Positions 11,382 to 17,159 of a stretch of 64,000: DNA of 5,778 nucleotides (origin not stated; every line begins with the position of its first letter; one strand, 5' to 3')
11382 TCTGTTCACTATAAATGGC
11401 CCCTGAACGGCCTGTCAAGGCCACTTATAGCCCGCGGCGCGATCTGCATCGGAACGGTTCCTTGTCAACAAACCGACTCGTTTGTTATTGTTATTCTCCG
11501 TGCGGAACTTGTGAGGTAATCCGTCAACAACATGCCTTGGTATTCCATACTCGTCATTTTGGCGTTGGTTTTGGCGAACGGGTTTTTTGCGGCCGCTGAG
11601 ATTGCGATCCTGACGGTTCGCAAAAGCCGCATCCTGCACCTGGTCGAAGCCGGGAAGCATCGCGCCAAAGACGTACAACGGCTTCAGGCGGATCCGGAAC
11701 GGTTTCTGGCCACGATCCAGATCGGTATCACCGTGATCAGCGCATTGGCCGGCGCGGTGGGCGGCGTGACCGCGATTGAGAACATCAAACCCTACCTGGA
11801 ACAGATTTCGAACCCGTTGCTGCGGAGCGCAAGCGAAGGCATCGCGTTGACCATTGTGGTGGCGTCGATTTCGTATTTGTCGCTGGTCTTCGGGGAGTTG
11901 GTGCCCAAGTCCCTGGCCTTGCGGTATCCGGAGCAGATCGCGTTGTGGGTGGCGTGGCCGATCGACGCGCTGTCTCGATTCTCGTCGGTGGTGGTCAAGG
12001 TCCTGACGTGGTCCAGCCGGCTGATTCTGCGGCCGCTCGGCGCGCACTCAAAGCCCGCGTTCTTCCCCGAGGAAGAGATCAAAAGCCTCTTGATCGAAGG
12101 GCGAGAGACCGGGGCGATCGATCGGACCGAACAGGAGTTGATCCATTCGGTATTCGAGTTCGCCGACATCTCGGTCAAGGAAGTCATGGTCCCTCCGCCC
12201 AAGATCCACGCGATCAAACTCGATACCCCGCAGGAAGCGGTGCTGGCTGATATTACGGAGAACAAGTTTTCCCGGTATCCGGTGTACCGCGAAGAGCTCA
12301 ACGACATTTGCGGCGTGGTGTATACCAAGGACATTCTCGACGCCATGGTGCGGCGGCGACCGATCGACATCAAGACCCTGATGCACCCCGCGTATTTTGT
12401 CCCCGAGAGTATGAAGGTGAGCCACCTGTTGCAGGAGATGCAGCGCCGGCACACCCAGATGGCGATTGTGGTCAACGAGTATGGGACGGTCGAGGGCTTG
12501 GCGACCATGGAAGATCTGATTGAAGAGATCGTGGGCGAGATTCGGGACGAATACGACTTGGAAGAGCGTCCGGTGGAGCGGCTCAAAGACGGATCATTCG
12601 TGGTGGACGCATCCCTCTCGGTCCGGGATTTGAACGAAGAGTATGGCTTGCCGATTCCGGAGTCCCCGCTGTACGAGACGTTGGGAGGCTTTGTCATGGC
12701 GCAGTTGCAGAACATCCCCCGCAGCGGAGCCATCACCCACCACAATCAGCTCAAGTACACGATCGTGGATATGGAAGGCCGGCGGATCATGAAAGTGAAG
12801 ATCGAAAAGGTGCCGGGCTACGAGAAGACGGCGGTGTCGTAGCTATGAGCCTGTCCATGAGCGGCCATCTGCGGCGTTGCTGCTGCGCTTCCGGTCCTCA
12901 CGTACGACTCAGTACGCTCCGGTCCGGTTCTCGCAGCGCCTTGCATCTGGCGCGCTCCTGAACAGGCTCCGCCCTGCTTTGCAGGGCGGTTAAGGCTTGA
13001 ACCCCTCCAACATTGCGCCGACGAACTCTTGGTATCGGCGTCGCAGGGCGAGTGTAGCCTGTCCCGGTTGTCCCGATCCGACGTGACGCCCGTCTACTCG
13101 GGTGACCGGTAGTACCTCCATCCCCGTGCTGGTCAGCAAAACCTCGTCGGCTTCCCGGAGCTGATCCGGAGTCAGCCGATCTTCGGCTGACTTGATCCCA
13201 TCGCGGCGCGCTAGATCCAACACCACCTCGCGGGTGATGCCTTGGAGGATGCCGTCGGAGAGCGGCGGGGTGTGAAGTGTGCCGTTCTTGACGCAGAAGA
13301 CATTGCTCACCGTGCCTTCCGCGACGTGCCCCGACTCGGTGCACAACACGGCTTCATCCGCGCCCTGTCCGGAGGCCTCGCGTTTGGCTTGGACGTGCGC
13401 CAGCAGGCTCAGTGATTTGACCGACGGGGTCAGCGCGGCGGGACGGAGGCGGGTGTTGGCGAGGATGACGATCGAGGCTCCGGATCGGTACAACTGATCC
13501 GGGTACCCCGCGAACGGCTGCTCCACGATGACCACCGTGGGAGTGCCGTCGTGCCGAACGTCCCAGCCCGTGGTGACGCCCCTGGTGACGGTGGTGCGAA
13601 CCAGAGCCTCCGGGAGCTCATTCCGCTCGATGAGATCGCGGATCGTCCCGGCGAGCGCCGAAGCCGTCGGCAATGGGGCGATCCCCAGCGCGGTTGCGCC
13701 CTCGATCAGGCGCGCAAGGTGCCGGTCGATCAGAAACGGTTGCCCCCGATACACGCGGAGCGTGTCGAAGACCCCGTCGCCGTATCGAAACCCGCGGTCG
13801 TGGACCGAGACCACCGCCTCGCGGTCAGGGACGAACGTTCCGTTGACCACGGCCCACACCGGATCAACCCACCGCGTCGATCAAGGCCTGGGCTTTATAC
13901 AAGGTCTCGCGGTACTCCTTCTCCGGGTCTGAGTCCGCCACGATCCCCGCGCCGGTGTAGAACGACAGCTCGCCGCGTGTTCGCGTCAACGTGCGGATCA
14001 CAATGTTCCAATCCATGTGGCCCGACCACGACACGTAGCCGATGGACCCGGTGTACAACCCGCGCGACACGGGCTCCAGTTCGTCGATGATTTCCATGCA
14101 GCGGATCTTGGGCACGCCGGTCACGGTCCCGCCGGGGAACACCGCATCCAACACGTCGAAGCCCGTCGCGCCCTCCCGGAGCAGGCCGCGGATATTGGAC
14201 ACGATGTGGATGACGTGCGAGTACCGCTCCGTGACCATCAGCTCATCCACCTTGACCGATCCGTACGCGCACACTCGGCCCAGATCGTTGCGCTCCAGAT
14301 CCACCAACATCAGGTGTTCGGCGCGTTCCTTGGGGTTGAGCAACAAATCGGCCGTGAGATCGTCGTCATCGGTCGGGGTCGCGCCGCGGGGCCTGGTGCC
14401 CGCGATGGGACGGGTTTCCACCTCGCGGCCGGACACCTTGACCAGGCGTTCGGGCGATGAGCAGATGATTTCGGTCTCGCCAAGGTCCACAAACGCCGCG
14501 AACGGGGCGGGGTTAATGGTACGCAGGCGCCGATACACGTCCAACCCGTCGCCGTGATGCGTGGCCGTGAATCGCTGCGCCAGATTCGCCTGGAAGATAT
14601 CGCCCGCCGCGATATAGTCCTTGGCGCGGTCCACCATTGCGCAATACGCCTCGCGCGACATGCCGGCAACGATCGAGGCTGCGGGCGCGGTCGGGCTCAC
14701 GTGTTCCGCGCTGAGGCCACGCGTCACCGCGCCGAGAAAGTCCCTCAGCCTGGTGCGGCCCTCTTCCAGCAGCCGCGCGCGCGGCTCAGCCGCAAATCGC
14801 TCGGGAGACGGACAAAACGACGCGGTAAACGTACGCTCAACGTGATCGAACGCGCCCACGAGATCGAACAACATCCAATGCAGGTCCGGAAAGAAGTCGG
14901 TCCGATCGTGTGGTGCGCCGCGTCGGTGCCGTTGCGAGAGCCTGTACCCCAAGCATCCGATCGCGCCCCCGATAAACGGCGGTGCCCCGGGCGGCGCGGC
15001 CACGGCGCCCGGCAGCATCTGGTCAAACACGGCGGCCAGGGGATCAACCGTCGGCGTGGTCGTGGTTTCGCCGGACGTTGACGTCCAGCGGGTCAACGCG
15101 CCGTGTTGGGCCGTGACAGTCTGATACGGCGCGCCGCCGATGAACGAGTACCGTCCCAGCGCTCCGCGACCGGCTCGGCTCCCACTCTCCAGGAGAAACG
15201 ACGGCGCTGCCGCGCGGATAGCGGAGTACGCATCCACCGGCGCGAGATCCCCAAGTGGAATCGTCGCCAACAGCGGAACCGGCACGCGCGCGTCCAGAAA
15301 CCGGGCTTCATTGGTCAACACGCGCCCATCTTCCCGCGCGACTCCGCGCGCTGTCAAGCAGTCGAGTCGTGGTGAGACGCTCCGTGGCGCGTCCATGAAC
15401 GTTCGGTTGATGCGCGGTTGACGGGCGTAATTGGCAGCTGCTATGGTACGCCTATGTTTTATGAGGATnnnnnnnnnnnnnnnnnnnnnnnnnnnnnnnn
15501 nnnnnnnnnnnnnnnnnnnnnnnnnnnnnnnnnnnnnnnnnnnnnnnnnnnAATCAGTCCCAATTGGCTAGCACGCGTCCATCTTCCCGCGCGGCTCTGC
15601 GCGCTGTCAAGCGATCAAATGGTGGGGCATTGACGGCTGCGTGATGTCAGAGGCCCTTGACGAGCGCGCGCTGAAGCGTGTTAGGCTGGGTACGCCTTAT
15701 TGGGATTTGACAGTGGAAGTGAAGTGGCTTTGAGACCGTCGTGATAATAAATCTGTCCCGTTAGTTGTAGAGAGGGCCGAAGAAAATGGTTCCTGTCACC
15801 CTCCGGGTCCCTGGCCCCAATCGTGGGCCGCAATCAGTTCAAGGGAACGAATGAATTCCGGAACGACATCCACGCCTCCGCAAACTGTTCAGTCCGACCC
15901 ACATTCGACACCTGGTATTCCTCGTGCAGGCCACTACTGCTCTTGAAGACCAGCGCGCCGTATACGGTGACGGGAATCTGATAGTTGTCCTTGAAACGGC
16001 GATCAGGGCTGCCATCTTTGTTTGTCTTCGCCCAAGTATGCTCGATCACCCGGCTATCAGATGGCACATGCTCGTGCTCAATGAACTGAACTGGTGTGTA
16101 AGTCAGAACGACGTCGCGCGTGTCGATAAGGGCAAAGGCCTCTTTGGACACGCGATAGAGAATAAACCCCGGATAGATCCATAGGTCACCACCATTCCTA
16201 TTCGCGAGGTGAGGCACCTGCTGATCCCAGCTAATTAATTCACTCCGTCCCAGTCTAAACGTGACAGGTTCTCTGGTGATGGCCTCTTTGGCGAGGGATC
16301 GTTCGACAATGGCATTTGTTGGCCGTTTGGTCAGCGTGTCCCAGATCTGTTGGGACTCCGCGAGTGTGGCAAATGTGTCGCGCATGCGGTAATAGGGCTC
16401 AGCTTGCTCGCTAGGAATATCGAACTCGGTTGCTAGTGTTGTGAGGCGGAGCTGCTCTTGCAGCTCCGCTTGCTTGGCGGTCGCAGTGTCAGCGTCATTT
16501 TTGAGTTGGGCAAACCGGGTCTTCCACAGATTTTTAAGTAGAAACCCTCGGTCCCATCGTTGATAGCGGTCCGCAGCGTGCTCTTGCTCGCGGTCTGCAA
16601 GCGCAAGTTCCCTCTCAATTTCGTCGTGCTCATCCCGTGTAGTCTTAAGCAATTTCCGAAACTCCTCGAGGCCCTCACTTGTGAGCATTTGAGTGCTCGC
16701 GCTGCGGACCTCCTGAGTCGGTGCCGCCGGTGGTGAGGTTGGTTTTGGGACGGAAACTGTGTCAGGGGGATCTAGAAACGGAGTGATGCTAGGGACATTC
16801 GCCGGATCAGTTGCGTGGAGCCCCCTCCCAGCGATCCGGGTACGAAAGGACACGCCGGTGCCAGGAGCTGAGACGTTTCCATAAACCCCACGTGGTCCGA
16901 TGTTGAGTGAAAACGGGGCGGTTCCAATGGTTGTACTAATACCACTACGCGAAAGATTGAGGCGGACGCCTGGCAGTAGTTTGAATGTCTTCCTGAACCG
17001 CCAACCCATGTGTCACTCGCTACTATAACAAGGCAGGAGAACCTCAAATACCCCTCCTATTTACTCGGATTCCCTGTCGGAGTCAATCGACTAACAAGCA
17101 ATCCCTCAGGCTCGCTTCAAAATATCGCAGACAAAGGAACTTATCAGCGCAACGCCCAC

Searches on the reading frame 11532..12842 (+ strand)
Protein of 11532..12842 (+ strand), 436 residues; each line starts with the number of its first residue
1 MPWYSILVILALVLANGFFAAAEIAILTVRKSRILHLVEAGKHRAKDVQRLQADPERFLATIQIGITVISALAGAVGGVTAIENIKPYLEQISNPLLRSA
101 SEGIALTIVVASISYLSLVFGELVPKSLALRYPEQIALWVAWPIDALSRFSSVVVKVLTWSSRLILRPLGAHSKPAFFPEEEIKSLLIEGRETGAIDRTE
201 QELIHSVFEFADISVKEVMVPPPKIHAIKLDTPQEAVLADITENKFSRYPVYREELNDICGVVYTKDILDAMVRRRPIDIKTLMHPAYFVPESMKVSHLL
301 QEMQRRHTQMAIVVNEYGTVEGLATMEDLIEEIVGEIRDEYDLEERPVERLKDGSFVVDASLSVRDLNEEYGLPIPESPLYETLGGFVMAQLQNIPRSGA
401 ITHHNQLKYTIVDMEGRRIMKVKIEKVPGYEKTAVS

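Call 66: search_protein_families(library=pfam, max_evalue=0.00001, proteins=[window:11532-12842:+])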
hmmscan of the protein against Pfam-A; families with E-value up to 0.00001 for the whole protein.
window:11532-12842:+ (436 aa): 3 families
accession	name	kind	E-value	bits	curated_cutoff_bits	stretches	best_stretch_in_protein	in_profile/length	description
PF01595.25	CNNM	-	5.7e-49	166.7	28.4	1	7-200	1-181/181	Cyclin M transmembrane N-terminal domain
PF03471.22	CorC_HlyC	-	3e-22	78.9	27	1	350-427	2-80/81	Transporter associated domain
PF00571.33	CBS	-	8.5e-17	61.7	24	2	282-334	3-56/57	CBS domain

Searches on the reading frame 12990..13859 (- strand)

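Call 66: search_protein_families(library=pfam, max_evalue=0.00001, proteins=[window:12990-13859:-])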
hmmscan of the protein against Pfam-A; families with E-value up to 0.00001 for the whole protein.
window:12990-13859:- (289 aa): 1 family
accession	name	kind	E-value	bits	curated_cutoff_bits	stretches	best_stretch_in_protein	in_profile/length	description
PF01063.24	Aminotran_4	-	4.4e-59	200.5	28.5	1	29-255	1-223/223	Amino-transferase class IV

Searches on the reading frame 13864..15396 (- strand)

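Call 66: search_protein_families(library=pfam, max_evalue=0.00001, proteins=[window:13864-15396:-])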
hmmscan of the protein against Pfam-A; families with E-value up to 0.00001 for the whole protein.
window:13864-15396:- (510 aa): 2 families
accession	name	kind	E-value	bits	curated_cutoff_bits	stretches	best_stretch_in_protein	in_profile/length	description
PF00425.24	Chorismate_bind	-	2.4e-94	316.1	27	1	248-501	2-257/257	chorismate binding enzyme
PF04715.19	Anth_synt_I_N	-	2.7e-19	70.3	23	1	51-191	3-139/140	Anthranilate synthase component I, N terminal region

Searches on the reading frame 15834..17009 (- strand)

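Call 66: search_protein_families(library=pfam, max_evalue=0.00001, proteins=[window:15834-17009:-])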
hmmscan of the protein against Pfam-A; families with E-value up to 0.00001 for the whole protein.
window:15834-17009:- (391 aa): 1 family
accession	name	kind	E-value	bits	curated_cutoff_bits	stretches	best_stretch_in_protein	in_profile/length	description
PF14020.11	DUF4236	-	3.1e-19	69.6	27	1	3-56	1-55/55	Protein of unknown function (DUF4236)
